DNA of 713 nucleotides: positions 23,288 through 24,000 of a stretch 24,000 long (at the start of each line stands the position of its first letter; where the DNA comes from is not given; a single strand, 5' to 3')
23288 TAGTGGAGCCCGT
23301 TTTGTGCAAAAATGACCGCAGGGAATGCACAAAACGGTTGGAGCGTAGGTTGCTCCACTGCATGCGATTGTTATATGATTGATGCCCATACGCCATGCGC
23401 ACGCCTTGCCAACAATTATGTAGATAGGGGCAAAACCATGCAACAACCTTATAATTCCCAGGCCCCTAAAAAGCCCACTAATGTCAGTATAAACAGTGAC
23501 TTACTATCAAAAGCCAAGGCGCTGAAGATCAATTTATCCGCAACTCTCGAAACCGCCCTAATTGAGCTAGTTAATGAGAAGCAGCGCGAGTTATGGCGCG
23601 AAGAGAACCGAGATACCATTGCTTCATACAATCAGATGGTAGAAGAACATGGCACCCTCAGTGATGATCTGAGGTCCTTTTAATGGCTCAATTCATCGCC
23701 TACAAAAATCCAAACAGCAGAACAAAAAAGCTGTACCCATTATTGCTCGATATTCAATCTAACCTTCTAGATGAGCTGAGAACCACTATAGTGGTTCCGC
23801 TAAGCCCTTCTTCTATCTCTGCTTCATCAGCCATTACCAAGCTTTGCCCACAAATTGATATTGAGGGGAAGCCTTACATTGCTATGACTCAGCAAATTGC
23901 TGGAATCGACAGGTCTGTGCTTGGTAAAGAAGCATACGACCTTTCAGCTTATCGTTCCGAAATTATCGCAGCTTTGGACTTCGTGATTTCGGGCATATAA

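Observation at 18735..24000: The AT-rich block is organised as integron cassettes bounded by one family of ~115-bp attC-like palindromes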

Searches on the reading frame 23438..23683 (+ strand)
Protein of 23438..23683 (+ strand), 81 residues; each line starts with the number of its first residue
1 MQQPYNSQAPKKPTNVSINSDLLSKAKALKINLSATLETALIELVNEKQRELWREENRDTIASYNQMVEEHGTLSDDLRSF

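Call 10: search_protein_families(library=pfam, proteins=[window:23438-23683:+], max_evalue=0.01)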
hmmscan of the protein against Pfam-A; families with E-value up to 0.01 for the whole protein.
window:23438-23683:+ (81 aa): 1 family
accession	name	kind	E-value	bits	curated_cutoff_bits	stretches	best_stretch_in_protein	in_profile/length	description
PF07362.18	CcdA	-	1.4e-30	105.9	22.4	1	11-81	1-71/71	Post-segregation antitoxin CcdA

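Call 43: find_encoding_contigs(protein=window:23438-23683:+, flank=10000, max_places=6)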
Protein window:23438-23683:+ (81 aa): no gene with exactly this product is on record in the collection.

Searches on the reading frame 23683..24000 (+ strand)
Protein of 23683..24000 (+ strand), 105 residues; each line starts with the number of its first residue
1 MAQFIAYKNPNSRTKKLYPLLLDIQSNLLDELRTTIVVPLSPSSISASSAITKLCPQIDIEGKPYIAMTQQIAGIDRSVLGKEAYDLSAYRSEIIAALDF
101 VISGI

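Call 10: search_protein_families(library=pfam, proteins=[window:23683-24000:+], max_evalue=0.01)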
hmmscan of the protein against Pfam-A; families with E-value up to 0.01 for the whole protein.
window:23683-24000:+ (105 aa): 2 families
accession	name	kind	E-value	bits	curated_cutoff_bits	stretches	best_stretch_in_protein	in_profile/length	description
PF01845.23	CcdB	-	4.2e-31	107.6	28.6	1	3-104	1-101/101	CcdB protein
PF02452.23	PemK_toxin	-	0.0054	17.4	23.1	1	24-93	27-99/109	PemK-like, MazF-like toxin of type II toxin-antitoxin system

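Call 11: find_encoding_contigs(protein=window:23683-24000:+, flank=10000, max_places=8)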
Protein window:23683-24000:+ (105 aa): no gene with exactly this product is on record in the collection.

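Call 30: find_related_loci(query=window:23683-23997:+, collection=metagenome_contigs, flank=10000)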
Query window:23683-23997:+ (105 aa) in metagenome_contigs; peptide patterns used: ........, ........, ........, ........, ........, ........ (x = any residue, [..] = any of these).
600 stretches matched a pattern (row limit reached: there are more); 179 encode a relative of the query (tblastn E <= 1e-3); the best 80 are kept; 80 distinct loci.
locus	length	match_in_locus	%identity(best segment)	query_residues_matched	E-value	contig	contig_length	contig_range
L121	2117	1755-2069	96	1-105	3e-66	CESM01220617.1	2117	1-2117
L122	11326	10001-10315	87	1-105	5e-60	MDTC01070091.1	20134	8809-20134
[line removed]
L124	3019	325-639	69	1-105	2e-49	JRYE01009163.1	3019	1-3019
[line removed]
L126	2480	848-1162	72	1-105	1e-48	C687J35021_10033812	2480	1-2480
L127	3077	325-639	73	1-105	1e-48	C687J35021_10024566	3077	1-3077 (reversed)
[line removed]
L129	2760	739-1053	70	1-105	4e-47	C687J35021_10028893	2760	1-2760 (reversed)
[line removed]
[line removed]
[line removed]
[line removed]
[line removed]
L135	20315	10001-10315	67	1-105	4e-46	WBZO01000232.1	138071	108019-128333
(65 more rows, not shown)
